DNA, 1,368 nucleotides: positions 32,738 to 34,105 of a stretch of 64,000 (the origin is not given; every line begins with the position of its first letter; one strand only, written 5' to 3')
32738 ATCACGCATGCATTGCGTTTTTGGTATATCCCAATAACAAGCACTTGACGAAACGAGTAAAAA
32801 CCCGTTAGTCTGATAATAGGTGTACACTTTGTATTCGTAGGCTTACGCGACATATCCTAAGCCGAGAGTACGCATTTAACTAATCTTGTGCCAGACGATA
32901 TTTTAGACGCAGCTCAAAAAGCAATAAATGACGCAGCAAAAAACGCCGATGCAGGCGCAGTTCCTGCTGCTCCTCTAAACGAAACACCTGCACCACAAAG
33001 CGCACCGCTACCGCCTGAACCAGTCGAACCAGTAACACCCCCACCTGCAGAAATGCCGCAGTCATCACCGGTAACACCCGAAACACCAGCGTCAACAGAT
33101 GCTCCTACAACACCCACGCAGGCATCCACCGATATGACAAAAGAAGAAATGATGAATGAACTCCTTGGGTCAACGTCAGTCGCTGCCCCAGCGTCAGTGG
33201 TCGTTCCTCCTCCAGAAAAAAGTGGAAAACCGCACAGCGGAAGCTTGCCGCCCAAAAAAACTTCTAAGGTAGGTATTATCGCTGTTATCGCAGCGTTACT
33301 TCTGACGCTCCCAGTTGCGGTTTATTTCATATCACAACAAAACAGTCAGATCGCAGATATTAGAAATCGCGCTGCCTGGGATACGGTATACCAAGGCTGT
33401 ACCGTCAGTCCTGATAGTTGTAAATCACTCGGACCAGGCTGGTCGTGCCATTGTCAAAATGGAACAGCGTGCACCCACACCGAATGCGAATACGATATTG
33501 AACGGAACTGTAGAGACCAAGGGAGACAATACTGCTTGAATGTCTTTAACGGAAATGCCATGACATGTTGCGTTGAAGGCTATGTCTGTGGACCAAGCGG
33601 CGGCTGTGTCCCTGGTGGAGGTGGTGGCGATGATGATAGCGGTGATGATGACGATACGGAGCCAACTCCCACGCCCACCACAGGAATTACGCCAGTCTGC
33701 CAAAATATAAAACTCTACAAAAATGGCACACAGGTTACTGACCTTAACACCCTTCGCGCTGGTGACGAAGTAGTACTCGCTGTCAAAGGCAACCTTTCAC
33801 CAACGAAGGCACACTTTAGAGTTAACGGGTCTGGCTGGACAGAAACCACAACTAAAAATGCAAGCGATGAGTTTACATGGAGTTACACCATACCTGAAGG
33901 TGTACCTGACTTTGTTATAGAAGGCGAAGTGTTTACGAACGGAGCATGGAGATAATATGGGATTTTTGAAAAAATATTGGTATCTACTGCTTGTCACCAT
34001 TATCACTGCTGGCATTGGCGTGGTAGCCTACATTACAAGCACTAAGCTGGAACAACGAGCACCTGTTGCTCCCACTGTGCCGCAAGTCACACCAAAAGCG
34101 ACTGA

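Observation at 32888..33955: Membrane protein with a long Pro-rich cytoplasmic N-terminus and a densely Cys-rich extracellular module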

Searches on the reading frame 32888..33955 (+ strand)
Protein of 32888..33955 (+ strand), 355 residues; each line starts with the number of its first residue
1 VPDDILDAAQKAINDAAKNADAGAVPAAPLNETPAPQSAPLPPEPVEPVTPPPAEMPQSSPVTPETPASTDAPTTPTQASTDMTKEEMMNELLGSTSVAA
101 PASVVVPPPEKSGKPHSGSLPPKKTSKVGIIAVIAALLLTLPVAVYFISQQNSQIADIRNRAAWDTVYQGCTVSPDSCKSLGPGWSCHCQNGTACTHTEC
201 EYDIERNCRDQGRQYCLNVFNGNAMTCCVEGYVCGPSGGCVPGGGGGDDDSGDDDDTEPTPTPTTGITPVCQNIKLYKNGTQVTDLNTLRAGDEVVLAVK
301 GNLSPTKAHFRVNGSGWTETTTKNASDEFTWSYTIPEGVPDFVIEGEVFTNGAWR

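Call 5: search_protein_families(library=pfam, proteins=[window:32888-33955:+], max_evalue=1)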
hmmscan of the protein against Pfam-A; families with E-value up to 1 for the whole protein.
window:32888-33955:+ (355 aa): 0 families

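Call 7: find_homologous_proteins(query=window:32888-33952:+, max_evalue=0.001)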
Query window:32888-33952:+ (355 aa): 84 proteins with E <= 0.001 among 7692 candidates.
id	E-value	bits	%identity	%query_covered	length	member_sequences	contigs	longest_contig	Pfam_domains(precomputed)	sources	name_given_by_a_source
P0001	6.6e-238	807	99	100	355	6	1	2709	-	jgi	-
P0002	5.1e-196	669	82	100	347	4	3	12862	-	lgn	-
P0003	9.6e-172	589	73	100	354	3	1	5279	-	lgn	-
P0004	2.1e-146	506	82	72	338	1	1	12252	-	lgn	-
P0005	9.2e-132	458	63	100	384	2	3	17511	-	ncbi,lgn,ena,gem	-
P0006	3.5e-115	403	55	100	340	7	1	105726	-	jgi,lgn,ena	-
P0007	1.4e-112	395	58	100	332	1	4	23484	-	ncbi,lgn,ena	-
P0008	1.9e-112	394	52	100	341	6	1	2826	-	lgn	-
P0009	4.4e-111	390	53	100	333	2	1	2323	-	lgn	-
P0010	5.8e-109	383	56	100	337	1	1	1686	-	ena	-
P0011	6.2e-105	369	56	100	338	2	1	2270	-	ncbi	-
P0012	1.7e-104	368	57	81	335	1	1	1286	-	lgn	-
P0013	2.8e-101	357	68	67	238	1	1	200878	-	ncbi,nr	ncbi:hypothetical protein HZB58_00680, partial [Candidatus Gottesmanbacteria bacterium]|nr:hypotheti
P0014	3.0e-101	357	53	100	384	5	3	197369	-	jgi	-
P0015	5.6e-100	353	59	79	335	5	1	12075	-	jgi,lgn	-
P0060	3.0e-32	130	89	5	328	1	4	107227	-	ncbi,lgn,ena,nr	ncbi:hypothetical protein KKB64_05035 [Patescibacteria group bacterium]|nr:hypothetical protein [Pat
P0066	2.1e-27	114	45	37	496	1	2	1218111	-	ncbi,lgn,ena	-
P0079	2.3e-14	71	48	24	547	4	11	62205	-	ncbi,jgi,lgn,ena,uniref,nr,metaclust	ncbi:MAG: hypothetical protein UY16_C0002G0043 [Candidatus Gottesmanbacteria bacterium GW2011_GWA2_4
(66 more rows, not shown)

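Call 8: search_protein_families(library=ncbifam, proteins=[window:32888-33952:+], max_evalue=1)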
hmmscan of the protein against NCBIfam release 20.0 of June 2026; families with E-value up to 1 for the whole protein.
window:32888-33952:+ (355 aa): 0 families

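Call 15: find_encoding_contigs(protein=P0006, flank=10000, max_places=2)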
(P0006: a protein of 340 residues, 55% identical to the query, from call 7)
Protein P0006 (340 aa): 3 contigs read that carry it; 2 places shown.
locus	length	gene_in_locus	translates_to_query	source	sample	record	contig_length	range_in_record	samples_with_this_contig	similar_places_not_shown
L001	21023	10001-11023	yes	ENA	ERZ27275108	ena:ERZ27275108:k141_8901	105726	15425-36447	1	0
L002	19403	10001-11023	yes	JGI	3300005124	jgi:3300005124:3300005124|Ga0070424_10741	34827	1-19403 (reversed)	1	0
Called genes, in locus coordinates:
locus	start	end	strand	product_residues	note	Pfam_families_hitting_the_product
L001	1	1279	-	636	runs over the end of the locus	PF00012:HSP70, PF06723:MreB_Mbl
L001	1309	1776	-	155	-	PF01025:GrpE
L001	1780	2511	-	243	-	PF03444:WHD_HrcA (weak), PF01628:HrcA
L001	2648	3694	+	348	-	PF00963:Cohesin, PF19077:Big_13, PF17936:Big_6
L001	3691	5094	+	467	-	PF01229:Glyco_hydro_39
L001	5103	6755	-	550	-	PF01943:Polysacc_synt (weak), PF03023:MurJ, PF13440:Polysacc_synt_3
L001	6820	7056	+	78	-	PF01649:Ribosomal_S20p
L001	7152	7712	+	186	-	PF05137:PilN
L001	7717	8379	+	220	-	PF04350:PilO (weak)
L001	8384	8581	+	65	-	-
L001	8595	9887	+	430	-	PF19077:Big_13 (weak)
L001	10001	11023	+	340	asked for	-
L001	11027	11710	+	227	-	-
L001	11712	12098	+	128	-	-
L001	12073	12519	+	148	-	-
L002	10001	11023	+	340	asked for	-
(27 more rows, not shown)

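Call 16: find_encoding_contigs(protein=P0066, flank=8000, max_places=1)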
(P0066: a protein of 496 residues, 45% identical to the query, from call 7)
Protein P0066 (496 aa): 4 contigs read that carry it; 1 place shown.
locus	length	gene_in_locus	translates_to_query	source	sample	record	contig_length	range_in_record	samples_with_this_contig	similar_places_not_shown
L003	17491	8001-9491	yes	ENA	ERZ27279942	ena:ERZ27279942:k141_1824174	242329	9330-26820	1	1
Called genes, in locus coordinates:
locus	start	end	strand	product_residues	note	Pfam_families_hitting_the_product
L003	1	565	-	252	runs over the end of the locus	PF01628:HrcA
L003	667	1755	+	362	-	PF00963:Cohesin, PF19077:Big_13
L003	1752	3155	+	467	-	PF01229:Glyco_hydro_39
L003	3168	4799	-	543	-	PF01554:MatE (weak), PF01943:Polysacc_synt (weak), PF03023:MurJ, PF13440:Polysacc_synt_3, PF01554:MatE (weak)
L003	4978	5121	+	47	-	PF01649:Ribosomal_S20p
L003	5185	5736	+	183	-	PF05137:PilN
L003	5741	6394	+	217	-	PF04350:PilO (weak)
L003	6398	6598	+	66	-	-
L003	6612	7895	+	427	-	PF00041:fn3 (weak), PF19077:Big_13 (faint)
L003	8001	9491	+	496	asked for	-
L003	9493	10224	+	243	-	-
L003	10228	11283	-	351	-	PF03816:LytR_cpsA_psr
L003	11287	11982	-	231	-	PF00121:TIM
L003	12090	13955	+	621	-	PF00580:UvrD-helicase, PF13245:AAA_19, PF13604:AAA_30 (faint), PF01443:Viral_helicase1 (faint), PF13361:UvrD_C, PF13538:UvrD_C_2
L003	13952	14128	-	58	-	-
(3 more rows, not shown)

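Call 17: find_encoding_contigs(protein=P0060, flank=8000, max_places=1)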
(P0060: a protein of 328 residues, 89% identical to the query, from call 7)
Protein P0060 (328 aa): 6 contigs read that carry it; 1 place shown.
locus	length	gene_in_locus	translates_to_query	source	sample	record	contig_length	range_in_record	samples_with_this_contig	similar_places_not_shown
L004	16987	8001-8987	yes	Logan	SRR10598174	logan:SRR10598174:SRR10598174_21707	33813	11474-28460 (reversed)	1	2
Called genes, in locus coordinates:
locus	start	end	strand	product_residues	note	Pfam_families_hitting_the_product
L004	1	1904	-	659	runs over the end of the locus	PF13588:HSDR_N_2, PF02384:N6_Mtase, PF07669:Eco57I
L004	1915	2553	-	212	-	PF01726:LexA_DNA_bind, PF00717:Peptidase_S24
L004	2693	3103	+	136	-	-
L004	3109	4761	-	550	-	PF03023:MurJ, PF13440:Polysacc_synt_3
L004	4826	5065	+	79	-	PF01649:Ribosomal_S20p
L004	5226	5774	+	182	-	PF05137:PilN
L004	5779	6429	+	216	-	PF04350:PilO (weak)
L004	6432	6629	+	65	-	-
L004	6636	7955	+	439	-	PF19077:Big_13 (weak)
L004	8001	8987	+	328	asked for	-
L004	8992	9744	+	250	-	-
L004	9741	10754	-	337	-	PF03816:LytR_cpsA_psr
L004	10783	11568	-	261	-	PF00121:TIM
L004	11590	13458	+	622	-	PF00580:UvrD-helicase, PF13245:AAA_19, PF13604:AAA_30 (faint), PF01443:Viral_helicase1 (faint), PF13361:UvrD_C, PF13538:UvrD_C_2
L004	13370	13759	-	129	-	-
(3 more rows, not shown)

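Call 18: find_encoding_contigs(protein=P0079, flank=8000, max_places=1)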
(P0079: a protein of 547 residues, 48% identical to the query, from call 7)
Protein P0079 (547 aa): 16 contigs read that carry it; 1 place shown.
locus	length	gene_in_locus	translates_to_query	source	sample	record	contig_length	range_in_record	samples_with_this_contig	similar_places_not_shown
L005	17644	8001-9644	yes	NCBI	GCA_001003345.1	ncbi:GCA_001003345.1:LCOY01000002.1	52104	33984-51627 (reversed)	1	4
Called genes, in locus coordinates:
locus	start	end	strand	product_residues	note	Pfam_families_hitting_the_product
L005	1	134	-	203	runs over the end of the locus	PF01628:HrcA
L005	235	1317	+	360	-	PF00963:Cohesin, PF19077:Big_13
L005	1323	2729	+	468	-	PF01229:Glyco_hydro_39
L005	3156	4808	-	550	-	PF03023:MurJ, PF13440:Polysacc_synt_3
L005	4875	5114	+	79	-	PF01649:Ribosomal_S20p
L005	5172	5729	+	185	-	-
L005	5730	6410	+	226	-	PF04350:PilO (weak)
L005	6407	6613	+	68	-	-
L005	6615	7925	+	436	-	PF00041:fn3 (weak), PF16656:Pur_ac_phosph_N (weak)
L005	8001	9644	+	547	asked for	-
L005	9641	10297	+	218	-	-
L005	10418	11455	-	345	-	PF03816:LytR_cpsA_psr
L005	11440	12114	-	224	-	PF00121:TIM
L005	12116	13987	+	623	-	PF00580:UvrD-helicase, PF13245:AAA_19, PF13604:AAA_30 (faint), PF01443:Viral_helicase1 (faint), PF13361:UvrD_C, PF13538:UvrD_C_2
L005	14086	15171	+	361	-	PF02388:FemAB, PF13480:Acetyltransf_6, PF02388:FemAB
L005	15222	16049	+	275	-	PF13480:Acetyltransf_6, PF02388:FemAB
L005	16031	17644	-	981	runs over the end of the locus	PF00580:UvrD-helicase, PF01443:Viral_helicase1 (faint), PF13086:AAA_11 (weak), PF13245:AAA_19, PF13604:AAA_30 (faint), PF13361:UvrD_C, PF13538:UvrD_C_2 (faint), PF12705:PDDEXK_1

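Call 36: search_solved_structures(query=A1, max_evalue=10, show_alignments=2)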
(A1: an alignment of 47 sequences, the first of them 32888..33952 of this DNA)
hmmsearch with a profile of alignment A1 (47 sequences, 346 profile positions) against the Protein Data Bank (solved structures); distinct sequences matched with E-value up to 10: 17.
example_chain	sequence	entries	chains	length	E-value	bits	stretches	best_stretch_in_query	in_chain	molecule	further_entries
3vmq_A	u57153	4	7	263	0.065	16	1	95-151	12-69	Monofunctional glycosyltransferase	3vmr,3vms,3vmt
5zzk_A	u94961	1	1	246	0.46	13.3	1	107-151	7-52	Monofunctional glycosyltransferase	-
2h9e_L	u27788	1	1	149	0.64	12.8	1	160-262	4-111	Coagulation factor X light chain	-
1nfu_B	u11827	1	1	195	0.71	12.6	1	155-261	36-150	COAGULATION FACTOR XA, LIGHT CHAIN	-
13es_G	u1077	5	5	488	0.96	12.2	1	155-261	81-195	Coagulation factor X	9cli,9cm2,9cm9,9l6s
13eu_G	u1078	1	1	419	3.3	10.4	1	155-261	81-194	Coagulation factor X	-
9p0x_X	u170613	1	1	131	5.2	9.8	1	155-237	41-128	Factor X light chain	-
1fax_L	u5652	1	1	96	5.8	9.6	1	159-241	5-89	FACTOR XA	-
9cth_B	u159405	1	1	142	5.9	9.6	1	155-241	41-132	Activated Factor X light chain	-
1c5m_F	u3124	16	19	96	6.5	9.5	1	159-241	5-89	PROTEIN (COAGULATION FACTOR X) | COAGULATION FACTOR XA | FACTOR X LIGHT CHAIN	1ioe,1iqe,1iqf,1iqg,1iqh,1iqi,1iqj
1p0s_L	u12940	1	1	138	6.6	9.4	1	155-240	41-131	Coagulation factor X precursor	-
7tpp_A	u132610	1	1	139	6.8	9.4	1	155-241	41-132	Factor X light chain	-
3ens_A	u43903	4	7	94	7.2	9.3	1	160-241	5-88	Factor X light chain | Coagulation factor X | PROTEIN (Coagulation factor X)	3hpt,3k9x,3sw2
9i2h_L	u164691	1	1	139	7.3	9.3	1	155-241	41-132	Factor X light chain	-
1wu1_B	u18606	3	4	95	7.7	9.2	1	160-241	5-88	Coagulation factor X, light chain | BLOOD COAGULATION FACTOR XA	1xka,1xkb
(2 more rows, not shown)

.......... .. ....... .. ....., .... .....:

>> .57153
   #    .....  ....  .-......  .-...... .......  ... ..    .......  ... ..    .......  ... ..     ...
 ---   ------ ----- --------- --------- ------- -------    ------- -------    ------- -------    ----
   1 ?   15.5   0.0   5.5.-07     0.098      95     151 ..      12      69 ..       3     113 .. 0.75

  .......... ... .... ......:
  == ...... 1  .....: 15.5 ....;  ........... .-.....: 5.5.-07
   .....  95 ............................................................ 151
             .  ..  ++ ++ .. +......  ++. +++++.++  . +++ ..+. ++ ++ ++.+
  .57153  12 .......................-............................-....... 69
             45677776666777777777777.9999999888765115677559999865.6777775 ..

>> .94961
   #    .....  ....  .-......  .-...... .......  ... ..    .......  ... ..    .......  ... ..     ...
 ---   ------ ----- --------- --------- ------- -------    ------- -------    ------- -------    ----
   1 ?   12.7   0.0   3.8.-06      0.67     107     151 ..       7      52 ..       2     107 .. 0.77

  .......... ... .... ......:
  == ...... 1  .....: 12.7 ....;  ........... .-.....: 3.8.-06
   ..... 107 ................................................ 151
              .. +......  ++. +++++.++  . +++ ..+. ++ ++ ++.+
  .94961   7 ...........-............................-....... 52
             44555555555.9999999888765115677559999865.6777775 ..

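Call 39: search_protein_representatives(alignment_id=A1)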
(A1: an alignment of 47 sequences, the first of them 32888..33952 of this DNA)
Query: 47 sequences, 346 profile positions. Proteins with E-value up to 0.001 (for the whole library): 1165; up to 1e-10: 685; up to 1e-30: 167. The best 150 are listed.
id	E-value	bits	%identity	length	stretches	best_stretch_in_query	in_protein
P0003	2.8e-142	490.9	-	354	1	1-346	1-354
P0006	5.8e-136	470.1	-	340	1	1-346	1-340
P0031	9.4e-132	456.2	-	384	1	1-346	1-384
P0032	1.1e-120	419.9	-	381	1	1-346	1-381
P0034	1.3e-118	413.0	-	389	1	1-346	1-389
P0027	2.5e-117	408.8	-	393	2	31-346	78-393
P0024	9.0e-116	403.7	-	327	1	1-346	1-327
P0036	8.8e-114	397.1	-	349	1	1-346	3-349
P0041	4.5e-109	381.6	-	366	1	1-346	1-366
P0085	5.8e-109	381.3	-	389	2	16-346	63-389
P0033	7.3e-106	371.1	-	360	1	1-346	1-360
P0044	8.0e-106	370.9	-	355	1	1-346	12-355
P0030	1.6e-103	363.4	-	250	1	84-346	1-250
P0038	8.8e-102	357.7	-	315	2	199-346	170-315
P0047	1.3e-101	357.1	-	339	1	1-346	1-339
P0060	1.6e-79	284.4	-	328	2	93-346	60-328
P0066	3.3e-57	211.1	-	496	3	219-346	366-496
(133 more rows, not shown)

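Call 48: find_related_loci(query=A1, collection=genome_contigs, flank=6000)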
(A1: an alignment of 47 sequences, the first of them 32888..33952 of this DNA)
Query A1 (355 aa) in genome_contigs; peptide patterns used: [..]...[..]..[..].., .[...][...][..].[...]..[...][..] (x = any residue, [..] = any of these).
105 stretches matched a pattern; 17 encode a relative of the query (tblastn E <= 1e-3); 17 distinct loci.
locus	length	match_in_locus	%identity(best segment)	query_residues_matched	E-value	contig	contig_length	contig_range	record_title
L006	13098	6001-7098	63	1-355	1e-104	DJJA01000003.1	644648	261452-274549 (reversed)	MAG TPA_asm: Candidatus Gottesmanbacteria bacterium UBA6580 UBA6580_contig_80, whole genome shotgun sequence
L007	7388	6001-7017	54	1-354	7e-98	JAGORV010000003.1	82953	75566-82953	Candidatus Woesebacteria bacterium isolate Gw_Eff_bin_29 Gw_Eff_371_length_82953_cov_7.362302, whole genome shotgun sequ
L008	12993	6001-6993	58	1-354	1e-95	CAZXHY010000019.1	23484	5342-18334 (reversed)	MAG TPA_asm: uncultured Gammaproteobacteria bacterium isolate ERP113451_co3_13 genome assembly, contig: NODE_1548_length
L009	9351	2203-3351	53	1-355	3e-92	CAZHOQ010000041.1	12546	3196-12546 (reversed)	MAG TPA_asm: uncultured Gammaproteobacteria bacterium isolate SRP093185_co1_203 genome assembly, contig: NODE_3527_lengt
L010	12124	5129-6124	52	1-355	8e-87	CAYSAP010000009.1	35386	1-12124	MAG TPA_asm: uncultured Gammaproteobacteria bacterium isolate SRP090828_co2_19 genome assembly, contig: NODE_416_length_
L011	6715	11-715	68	119-355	1e-79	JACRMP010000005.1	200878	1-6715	MAG: Candidatus Gottesmanbacteria bacterium isolate NC_groundwater_1910_Pr3_S2p5_48_11 SR2-18-S2p5_coassembly_scaffold_1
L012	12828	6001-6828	55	77-355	4e-73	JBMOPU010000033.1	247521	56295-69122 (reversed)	MAG: Patescibacteria group bacterium isolate Betzabe_MAG136 MAG136_36, whole genome shotgun sequence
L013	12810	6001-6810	57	90-355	1e-71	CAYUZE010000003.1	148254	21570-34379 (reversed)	MAG TPA_asm: uncultured Gammaproteobacteria bacterium isolate binchicken_co130_63 genome assembly, contig: NODE_212_leng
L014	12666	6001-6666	61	142-355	2e-68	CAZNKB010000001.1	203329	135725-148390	MAG TPA_asm: uncultured Gammaproteobacteria bacterium isolate SRP173033_co3_60 genome assembly, contig: NODE_19_length_2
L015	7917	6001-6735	62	119-355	1e-67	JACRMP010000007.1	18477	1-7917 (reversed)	MAG: Candidatus Gottesmanbacteria bacterium isolate NC_groundwater_1910_Pr3_S2p5_48_11 SR2-18-S2p5_coassembly_scaffold_2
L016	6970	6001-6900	45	1-355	4e-54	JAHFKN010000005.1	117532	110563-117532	MAG: Candidatus Gottesmanbacteria bacterium isolate nzgw410 NODE_125_length_117533_cov_18.764751, whole genome shotgun s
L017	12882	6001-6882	31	115-355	4e-28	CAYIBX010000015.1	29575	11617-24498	MAG TPA_asm: uncultured Gammaproteobacteria bacterium isolate ERP119705_co18_370 genome assembly, contig: NODE_1799_leng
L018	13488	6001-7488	45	1-355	2e-26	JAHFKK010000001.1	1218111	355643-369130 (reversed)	MAG: Candidatus Gottesmanbacteria bacterium isolate nzgw408 NODE_1_length_1218112_cov_6.992134, whole genome shotgun seq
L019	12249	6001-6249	54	271-355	6e-24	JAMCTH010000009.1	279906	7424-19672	MAG: Patescibacteria group bacterium isolate FK_Sedi_A_Bin.175 NODE_19_length_279906_cov_6.31878, whole genome shotgun s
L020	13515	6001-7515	33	1-355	8e-20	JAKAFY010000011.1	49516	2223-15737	MAG: bacterium isolate WY2.bin139 NODE_866_length_49516_cov_2.060742, whole genome shotgun sequence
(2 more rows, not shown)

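Call 74: find_encoding_contigs(protein=P0002, flank=6000, max_places=1)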
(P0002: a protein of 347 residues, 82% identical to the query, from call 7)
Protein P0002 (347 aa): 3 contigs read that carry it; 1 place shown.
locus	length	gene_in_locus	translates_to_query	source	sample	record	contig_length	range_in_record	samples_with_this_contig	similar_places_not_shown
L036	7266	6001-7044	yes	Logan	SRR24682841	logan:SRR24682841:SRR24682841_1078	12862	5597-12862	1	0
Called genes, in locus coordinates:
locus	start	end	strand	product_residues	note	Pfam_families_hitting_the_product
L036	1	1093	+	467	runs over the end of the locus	PF01229:Glyco_hydro_39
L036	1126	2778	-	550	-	PF03023:MurJ, PF13440:Polysacc_synt_3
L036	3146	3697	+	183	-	PF05137:PilN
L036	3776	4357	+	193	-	PF04350:PilO (weak)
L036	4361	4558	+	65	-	-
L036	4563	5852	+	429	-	PF00041:fn3 (faint), PF19077:Big_13 (faint), PF16656:Pur_ac_phosph_N (weak)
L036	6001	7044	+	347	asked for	-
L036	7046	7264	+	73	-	?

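Call 75: find_encoding_contigs(protein=P0003, flank=6000, max_places=1)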
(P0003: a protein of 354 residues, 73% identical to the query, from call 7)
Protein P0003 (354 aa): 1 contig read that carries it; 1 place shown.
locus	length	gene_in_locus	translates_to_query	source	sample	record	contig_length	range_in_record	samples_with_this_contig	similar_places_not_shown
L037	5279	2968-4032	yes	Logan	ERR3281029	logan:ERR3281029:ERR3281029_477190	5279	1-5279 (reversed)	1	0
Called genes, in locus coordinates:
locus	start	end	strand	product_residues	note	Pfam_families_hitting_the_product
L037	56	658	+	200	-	PF05137:PilN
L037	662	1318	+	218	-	PF04350:PilO (weak)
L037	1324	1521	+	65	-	-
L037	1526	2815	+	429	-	PF16656:Pur_ac_phosph_N (faint), PF19077:Big_13 (faint)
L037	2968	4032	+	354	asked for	-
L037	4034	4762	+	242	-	-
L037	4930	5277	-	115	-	?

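Call 76: find_encoding_contigs(protein=P0004, flank=6000, max_places=1)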
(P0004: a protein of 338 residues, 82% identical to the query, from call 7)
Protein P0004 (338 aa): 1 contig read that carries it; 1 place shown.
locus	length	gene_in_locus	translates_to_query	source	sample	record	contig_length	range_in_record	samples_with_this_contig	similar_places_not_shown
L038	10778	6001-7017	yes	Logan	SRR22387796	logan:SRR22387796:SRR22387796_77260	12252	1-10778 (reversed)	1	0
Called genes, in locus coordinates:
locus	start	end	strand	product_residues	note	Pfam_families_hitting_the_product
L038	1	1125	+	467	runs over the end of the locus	PF01229:Glyco_hydro_39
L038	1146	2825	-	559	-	PF03023:MurJ, PF13440:Polysacc_synt_3, PF01554:MatE (weak)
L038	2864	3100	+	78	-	PF01649:Ribosomal_S20p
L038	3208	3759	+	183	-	PF05137:PilN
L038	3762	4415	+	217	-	PF04350:PilO (faint)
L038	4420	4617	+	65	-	-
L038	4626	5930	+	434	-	PF00041:fn3 (weak), PF16656:Pur_ac_phosph_N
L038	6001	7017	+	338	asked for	-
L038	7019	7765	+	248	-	-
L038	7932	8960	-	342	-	PF03816:LytR_cpsA_psr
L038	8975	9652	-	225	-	PF00121:TIM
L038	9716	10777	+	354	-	?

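Call 83: search_protein_families(library=phrogs, proteins=[window:32888-33952:+], max_evalue=0.01)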
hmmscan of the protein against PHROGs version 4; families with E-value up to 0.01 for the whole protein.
window:32888-33952:+ (355 aa): 0 families

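Call 84: search_protein_families(library=padloc, proteins=[window:32888-33952:+], max_evalue=0.01)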
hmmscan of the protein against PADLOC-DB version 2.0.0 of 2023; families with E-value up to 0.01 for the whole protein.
window:32888-33952:+ (355 aa): 0 families
